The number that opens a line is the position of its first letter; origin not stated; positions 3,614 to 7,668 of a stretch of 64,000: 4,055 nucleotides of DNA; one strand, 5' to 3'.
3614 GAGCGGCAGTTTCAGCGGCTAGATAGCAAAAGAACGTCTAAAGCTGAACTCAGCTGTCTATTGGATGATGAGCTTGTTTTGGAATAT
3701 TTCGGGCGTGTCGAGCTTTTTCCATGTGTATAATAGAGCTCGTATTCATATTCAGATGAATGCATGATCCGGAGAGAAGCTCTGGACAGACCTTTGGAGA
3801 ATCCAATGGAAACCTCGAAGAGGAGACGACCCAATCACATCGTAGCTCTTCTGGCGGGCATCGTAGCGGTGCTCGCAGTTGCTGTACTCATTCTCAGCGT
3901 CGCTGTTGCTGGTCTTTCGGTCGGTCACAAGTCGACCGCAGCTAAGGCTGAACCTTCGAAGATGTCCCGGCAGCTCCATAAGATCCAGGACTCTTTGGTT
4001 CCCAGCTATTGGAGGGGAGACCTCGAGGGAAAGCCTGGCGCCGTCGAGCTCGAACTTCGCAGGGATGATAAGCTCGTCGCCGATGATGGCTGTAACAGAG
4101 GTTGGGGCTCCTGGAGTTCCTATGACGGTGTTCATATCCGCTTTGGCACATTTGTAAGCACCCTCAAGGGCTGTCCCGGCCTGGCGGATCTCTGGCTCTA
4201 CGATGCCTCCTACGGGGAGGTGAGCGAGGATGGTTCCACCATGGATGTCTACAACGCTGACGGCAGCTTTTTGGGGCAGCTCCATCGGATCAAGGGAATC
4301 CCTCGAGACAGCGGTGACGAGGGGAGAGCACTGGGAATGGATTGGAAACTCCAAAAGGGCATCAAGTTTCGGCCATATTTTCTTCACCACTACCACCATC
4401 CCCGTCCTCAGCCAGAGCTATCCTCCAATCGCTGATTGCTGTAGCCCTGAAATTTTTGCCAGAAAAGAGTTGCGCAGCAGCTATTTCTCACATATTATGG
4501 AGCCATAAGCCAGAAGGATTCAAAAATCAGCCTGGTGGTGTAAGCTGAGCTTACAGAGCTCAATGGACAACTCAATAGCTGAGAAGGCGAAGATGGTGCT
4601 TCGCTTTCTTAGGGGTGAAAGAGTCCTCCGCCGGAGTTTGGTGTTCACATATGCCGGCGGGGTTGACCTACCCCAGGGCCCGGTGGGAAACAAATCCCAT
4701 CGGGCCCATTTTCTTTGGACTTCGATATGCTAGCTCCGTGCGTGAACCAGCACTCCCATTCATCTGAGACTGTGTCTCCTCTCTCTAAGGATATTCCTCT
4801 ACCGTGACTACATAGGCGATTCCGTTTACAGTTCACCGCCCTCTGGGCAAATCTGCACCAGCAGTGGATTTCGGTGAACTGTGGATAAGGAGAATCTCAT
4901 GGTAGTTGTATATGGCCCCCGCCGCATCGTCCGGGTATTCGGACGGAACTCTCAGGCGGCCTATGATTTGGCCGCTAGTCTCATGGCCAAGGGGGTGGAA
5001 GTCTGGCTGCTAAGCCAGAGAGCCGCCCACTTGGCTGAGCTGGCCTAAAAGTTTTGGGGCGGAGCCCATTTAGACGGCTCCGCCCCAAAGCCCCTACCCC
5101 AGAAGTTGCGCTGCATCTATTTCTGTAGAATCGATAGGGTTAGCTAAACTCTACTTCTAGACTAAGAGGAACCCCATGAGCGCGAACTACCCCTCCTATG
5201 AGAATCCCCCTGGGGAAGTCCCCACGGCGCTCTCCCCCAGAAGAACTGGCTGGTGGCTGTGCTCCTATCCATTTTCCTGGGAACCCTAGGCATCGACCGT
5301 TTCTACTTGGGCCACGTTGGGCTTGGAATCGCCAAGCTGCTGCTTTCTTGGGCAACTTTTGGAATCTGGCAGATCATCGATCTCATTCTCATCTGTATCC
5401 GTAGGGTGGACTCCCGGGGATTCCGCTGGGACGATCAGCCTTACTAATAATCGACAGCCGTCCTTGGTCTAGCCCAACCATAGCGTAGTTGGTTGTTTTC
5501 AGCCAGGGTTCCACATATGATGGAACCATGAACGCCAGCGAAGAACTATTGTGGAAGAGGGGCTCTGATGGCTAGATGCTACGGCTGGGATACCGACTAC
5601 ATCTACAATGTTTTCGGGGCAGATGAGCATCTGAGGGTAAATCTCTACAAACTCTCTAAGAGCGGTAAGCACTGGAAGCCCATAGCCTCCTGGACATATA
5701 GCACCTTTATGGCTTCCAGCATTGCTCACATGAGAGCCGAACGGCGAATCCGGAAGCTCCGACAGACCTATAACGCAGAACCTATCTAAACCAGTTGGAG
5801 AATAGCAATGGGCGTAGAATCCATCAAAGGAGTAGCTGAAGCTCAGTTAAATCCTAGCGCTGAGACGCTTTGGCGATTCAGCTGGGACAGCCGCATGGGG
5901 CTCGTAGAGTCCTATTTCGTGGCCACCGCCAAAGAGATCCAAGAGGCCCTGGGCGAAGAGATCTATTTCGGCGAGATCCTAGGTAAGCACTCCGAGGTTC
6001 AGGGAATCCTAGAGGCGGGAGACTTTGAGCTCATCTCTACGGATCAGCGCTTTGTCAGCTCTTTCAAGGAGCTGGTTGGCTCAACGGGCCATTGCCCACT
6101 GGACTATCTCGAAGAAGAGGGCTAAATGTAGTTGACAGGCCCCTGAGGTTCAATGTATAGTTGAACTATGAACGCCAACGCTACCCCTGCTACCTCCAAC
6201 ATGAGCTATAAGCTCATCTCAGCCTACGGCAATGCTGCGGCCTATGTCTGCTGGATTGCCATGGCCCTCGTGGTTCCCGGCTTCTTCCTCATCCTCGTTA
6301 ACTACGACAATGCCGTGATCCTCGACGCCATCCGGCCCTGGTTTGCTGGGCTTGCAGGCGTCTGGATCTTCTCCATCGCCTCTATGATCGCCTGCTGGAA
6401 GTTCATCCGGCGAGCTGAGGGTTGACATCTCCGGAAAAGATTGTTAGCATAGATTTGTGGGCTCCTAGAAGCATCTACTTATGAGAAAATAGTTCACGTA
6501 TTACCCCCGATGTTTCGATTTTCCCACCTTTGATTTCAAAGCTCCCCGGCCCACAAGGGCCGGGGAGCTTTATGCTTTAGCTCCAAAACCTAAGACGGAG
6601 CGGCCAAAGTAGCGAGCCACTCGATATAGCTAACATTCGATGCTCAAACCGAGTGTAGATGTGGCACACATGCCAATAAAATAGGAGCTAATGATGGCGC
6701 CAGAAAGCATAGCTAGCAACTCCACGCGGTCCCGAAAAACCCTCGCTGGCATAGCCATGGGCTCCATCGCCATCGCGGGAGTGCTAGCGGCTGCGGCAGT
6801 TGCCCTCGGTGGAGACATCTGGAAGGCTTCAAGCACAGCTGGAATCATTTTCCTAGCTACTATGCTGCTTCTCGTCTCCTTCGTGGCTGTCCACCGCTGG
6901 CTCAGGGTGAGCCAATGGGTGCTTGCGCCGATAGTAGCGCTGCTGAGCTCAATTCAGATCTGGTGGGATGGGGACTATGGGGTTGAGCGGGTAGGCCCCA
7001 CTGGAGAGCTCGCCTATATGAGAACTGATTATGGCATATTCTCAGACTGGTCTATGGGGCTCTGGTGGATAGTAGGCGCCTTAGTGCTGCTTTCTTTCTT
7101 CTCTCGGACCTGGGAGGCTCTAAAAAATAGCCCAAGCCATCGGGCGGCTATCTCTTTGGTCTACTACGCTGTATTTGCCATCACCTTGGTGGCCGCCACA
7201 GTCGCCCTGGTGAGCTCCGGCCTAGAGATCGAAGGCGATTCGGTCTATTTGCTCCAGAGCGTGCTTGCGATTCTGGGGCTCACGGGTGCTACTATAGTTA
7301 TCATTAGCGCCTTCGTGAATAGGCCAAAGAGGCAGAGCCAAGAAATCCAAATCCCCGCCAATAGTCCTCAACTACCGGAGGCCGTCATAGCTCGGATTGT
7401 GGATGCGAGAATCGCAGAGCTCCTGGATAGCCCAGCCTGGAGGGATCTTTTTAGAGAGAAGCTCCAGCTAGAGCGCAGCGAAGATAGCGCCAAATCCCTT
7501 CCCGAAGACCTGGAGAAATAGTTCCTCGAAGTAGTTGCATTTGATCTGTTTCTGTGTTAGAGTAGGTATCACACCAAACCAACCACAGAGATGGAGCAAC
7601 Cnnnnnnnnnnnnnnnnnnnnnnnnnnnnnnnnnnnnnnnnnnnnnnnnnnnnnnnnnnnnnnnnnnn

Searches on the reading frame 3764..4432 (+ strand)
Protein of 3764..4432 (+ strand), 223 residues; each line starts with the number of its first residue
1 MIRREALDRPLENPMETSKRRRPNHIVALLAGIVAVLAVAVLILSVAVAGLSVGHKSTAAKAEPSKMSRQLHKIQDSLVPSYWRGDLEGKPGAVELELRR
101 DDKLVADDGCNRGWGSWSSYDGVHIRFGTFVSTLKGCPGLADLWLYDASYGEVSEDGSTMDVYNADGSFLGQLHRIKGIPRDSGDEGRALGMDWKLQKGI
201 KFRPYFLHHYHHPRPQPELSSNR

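Call 29: search_protein_families(library=pfam, proteins=[window:3764-4432:+], max_evalue=0.001)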
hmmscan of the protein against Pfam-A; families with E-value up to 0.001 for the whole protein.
window:3764-4432:+ (223 aa): 1 family
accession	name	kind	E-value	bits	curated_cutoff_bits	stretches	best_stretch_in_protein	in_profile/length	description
PF03724.22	META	-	0.00019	21.9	24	1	93-139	24-69/109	META domain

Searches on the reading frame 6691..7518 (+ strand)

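Call 13: search_protein_families(library=pfam, proteins=[window:6691-7518:+], max_evalue=0.01)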
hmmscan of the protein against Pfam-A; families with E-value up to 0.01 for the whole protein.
window:6691-7518:+ (276 aa): 1 family
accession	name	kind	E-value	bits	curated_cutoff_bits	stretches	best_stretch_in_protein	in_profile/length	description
PF24686.1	FLQE3_permease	-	0.0064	16.7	60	0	25-84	98-157/232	Fluoroquinolones export permease protein family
